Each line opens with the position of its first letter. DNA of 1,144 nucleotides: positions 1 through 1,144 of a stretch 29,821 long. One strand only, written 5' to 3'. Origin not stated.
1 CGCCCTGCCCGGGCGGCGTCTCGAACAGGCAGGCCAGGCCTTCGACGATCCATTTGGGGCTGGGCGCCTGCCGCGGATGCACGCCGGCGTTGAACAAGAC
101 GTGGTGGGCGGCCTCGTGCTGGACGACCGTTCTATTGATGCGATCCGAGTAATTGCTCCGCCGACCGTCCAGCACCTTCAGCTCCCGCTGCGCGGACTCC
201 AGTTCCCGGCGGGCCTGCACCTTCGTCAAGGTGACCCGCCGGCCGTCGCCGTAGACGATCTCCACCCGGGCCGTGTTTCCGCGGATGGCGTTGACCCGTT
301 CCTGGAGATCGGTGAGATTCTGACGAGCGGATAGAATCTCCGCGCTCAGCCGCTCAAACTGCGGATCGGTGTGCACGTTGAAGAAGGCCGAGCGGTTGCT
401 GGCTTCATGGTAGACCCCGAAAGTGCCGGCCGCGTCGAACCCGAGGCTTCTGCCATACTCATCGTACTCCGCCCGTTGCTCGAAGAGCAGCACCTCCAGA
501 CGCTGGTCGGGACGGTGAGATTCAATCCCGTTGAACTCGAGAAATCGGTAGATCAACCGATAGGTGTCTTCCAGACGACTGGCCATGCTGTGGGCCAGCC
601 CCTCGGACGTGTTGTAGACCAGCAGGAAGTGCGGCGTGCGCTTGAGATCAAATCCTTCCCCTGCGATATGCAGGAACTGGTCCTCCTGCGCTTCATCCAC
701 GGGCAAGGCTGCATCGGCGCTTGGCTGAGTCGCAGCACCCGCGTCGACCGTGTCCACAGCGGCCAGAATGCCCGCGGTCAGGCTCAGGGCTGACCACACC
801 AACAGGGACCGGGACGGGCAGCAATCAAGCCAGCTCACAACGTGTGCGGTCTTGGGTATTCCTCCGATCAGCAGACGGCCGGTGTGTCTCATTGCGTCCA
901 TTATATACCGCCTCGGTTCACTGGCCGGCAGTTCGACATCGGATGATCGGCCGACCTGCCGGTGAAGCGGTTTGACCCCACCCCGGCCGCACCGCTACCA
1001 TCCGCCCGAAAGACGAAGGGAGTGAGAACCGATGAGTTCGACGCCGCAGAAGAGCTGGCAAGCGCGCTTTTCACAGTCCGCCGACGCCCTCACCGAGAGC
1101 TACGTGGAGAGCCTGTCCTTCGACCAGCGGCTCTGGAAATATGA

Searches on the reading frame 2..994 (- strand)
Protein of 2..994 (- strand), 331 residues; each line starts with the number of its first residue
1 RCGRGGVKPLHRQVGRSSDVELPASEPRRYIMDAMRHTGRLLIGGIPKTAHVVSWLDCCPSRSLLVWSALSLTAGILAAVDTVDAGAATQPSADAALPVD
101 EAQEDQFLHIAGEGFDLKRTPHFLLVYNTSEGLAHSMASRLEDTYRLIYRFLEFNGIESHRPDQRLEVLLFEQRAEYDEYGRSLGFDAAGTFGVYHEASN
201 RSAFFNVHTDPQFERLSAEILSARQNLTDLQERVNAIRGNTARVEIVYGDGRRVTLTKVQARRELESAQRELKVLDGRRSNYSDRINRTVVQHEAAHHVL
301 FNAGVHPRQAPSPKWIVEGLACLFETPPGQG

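Call 45: search_protein_families(library=pfam, proteins=[window:2-994:-], max_evalue=0.001)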
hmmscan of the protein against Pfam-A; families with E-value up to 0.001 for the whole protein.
window:2-994:- (331 aa): 1 family
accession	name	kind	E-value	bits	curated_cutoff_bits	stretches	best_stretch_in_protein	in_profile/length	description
PF07607.17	DUF1570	-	6.1e-10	40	22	1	290-327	4-41/129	Protein of unknown function (DUF1570)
